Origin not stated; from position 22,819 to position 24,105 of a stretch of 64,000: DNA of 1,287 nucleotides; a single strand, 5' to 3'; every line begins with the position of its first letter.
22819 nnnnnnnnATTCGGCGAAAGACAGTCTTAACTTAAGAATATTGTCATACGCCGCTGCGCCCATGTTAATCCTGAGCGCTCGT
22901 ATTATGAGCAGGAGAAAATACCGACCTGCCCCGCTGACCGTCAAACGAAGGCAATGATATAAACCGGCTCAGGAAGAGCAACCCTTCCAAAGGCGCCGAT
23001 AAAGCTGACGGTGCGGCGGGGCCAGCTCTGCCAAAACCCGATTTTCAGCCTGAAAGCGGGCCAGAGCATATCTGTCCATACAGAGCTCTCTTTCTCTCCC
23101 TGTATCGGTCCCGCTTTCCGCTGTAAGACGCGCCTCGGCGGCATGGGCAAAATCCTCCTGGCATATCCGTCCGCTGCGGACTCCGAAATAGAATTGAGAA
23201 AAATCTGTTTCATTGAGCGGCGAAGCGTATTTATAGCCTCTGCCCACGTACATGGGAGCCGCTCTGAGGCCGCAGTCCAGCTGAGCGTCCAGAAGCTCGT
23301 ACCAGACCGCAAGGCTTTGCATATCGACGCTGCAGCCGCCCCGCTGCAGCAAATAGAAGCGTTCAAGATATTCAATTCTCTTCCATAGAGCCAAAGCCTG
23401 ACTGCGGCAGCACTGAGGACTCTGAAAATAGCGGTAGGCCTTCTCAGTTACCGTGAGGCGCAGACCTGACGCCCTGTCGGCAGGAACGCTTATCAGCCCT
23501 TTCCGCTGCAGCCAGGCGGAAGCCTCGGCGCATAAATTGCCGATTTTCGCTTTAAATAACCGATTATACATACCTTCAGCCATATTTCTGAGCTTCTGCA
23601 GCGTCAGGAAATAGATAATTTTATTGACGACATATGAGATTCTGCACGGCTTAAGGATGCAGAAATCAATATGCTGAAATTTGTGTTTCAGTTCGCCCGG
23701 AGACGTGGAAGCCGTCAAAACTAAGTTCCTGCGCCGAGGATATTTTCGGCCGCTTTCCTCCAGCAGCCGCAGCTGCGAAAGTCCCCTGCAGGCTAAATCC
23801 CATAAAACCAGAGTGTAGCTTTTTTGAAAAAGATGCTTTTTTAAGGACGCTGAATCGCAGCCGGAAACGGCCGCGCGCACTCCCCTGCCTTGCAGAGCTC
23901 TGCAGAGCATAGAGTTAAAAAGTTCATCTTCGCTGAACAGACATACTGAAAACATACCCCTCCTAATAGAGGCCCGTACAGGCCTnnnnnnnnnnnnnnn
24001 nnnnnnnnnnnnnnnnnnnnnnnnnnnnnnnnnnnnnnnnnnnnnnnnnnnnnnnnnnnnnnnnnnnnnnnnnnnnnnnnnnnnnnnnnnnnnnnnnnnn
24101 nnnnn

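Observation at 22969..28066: Incomplete T2SS/T4P-like module: REC-domain protein + GspF-like platform + two Glu+5 prepilins + GspK-like, but no ATPase, secretin or prepilin peptidase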

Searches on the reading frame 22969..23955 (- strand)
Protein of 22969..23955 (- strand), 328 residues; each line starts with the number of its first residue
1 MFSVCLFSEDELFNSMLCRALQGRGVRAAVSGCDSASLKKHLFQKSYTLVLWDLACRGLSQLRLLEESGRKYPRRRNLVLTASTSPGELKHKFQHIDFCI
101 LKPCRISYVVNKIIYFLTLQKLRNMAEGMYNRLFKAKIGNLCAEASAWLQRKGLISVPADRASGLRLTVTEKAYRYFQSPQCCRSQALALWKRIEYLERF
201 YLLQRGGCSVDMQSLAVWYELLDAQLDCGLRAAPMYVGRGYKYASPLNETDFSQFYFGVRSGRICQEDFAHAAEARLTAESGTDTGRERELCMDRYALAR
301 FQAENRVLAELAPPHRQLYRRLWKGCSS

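Call 3: search_protein_families(library=pfam, proteins=[window:22969-23955:-], max_evalue=1)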
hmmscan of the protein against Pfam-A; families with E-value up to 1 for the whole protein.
window:22969-23955:- (328 aa): 0 families

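Call 4: search_protein_families(library=ncbifam, proteins=[window:22969-23955:-], max_evalue=1)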
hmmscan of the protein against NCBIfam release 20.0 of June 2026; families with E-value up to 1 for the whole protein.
window:22969-23955:- (328 aa): 0 families

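Call 28: find_homologous_proteins(query=window:22969-23955:-, max_evalue=0.001)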
Query window:22969-23955:- (328 aa): 2 proteins with E <= 0.001 among 4001 candidates.
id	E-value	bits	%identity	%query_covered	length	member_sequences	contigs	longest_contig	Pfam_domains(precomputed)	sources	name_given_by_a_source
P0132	3.4e-220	748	100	100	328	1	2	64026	-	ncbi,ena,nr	ncbi:hypothetical protein IJT93_00690 [bacterium]|nr:hypothetical protein [bacterium]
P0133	5.7e-158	543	75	100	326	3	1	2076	-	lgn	-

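Call 33: search_solved_structures(query=A2, max_evalue=10, show_alignments=2)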
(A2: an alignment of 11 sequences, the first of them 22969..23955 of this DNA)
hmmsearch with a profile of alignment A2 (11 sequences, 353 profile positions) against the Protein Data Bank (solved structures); distinct sequences matched with E-value up to 10: 95 (the best 60 are shown).
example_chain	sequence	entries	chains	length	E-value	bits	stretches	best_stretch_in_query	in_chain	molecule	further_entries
2qxy_A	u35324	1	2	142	2.1e-07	33.8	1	1-128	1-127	Response regulator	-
3a0u_A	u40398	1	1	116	8.1e-07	31.9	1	6-120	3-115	Response regulator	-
3a0r_B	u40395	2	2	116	9.4e-07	31.7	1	6-120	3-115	Response regulator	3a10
3w9s_A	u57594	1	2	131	4.2e-06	29.5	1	6-127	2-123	OmpR family response regulator in two-component regulatory system with BasS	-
1p6q_A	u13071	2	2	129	5.4e-06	29.2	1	3-119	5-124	CheY2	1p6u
8jo2_H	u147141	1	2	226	6.2e-06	29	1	6-132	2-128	DNA-binding transcriptional regulator BasR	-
4s04_A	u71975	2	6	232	6.7e-06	28.9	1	6-132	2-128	DNA-binding transcriptional regulator BasR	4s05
6swb_A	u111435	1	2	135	1.4e-05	27.8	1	36-127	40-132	Two-component response regulator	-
6swf_A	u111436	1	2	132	1.5e-05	27.8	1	37-127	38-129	Two-component response regulator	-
5uic_A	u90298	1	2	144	1.5e-05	27.7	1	4-120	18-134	Two-component response regulator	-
8thp_A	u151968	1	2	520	1.9e-05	27.4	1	21-168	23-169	Response regulator receiver protein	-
8ted_A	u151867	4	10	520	1.9e-05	27.4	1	21-168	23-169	Response regulator receiver protein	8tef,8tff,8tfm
8p6f_A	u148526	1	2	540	2.1e-05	27.3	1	21-168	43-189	Response regulator receiver domain-containing protein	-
4ja2_A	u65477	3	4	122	2.5e-05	27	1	5-121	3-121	Response regulator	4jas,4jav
4l4u_A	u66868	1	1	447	2.6e-05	26.9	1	4-156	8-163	Transcriptional regulator (NtrC family)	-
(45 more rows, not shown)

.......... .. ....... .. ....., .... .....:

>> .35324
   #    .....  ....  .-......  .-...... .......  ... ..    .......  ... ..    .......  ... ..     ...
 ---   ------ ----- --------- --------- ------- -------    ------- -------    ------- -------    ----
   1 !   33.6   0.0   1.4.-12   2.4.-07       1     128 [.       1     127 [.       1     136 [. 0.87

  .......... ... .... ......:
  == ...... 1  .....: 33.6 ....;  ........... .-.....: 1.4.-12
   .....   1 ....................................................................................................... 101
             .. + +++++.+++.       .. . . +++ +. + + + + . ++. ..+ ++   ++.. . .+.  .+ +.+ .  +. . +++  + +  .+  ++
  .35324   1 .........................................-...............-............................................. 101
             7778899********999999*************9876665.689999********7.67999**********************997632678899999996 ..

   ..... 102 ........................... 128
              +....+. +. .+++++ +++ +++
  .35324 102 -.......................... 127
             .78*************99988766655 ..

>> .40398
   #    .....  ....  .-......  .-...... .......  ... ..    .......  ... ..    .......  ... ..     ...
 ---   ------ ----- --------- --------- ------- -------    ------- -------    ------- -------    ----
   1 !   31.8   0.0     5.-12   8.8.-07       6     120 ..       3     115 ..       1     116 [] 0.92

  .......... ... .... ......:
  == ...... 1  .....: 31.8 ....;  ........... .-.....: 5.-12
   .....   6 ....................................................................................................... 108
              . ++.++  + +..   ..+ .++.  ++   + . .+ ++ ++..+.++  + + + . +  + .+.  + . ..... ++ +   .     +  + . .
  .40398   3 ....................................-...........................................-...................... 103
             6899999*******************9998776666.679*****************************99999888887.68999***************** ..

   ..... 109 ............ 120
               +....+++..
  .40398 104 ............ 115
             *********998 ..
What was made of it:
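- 22969..23955 (-): g6: cytoplasmic protein with an N-terminal receiver (REC) domain (~1-125) and an orphan helical C-terminal domain. The family profile matches response-regulator structures over the whole REC domain, E 2e-7 (call 33).
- On Response-regulator receiver domain (g6): The profile matches PDB response regulators at E 2e-7 over ~120 residues (call 33).
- Checked: The g6 N-terminus is a receiver domain by profile search, E 2e-7 (call 33).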

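Call 34: search_protein_families(library=pfam, alignment_id=A2, max_evalue=1)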
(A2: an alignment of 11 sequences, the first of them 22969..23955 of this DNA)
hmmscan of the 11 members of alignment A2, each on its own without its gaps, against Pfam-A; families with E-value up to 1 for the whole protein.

A. member 1, window:22969-23955:- (328 aa): 0 families

B. families by the number of members that match (of 11 scanned): 5 families
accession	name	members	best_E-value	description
PF00072.30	Response_reg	7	0.00066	Response regulator receiver domain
PF02882.25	THF_DHG_CYH_C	1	0.025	Tetrahydrofolate dehydrogenase/cyclohydrolase, NAD(P)-binding domain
PF03920.20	TLE_N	1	0.065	Groucho/TLE N-terminal Q-rich domain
PF21906.2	NrtR_WHD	1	0.071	NrtR DNA-binding winged helix domain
PF07840.17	FadR_C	1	0.2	FadR C-terminal domain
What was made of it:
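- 22969..23955 (-): Seven of 11 orthologues weakly hit PF00072 (call 34).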

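Call 58: search_protein_representatives(alignment_id=A6)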
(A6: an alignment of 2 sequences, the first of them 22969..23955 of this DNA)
Query: 2 sequences, 328 profile positions. Proteins with E-value up to 0.001 (for the whole library): 10; up to 1e-10: 5; up to 1e-30: 1. The best 10 are listed.
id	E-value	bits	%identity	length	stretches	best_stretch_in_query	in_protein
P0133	1.1e-212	721.5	-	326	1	1-328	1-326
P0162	2.5e-22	95.9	-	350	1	15-300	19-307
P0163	1.6e-15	73.5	-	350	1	148-282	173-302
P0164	6.2e-14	68.3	-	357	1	4-278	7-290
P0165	9.0e-14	67.7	-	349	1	40-279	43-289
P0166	1.2e-10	57.4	-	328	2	166-323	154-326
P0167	6.8e-08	48.4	-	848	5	81-138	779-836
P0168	2.6e-05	39.9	-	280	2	3-111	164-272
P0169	3.3e-04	36.3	-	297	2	5-111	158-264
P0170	6.4e-04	35.3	-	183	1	6-94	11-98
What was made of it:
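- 22969..23955 (-): The C-terminal domain has no relatives beyond about 6 cluster representatives among 1.84 billion proteins (call 58).
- Two orphan cytoplasmic proteins and a receiver domain are present (calls 33, 58).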

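Call 59: predict_structure(alignment_id=A6)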
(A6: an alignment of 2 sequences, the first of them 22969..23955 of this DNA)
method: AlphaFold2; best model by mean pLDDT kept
length: 328 residues; sequences in the alignment: 2
mean_pLDDT: 42.1   pTM: 0.30
mean pLDDT of the five models: 42.1, 40.7, 39.0, 39.0, 37.6
residues with pLDDT >= 90: 0; 70-90: 4; 50-70: 98; < 50: 226
segments of 3 or more residues with pLDDT < 50: 1-9, 27-33, 35-40, 42-46, 69-109, 114-159, 205-210, 230-328
pLDDT, mean of each block of 10 residues (from residue 1): 33 56 50 46 49 53 51 32 29 34 47 47 37 35 42 42 66 65 54 57 47 59 57 31 29 33 27 27 29 30 32 33 29
secondary structure, 60 per line:
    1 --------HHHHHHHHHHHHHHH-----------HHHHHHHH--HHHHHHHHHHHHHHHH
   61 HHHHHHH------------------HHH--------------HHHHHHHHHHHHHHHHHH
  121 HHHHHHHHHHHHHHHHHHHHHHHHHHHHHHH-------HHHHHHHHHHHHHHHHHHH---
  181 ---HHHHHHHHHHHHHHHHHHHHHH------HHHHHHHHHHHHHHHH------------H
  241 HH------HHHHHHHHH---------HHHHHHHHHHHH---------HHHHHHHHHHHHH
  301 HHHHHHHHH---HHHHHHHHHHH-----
elements in order: H9-23 H35-42 H45-67 H103-151 H159-177 H184-205 H212-227 H249-257 H267-278 H288-309 H313-323
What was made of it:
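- The g6 model was unusable, pLDDT 42 (call 59).
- Tried and rejected: AlphaFold2 on g6 with the only two admissible sequences gave pLDDT 42 and was discarded (call 59).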
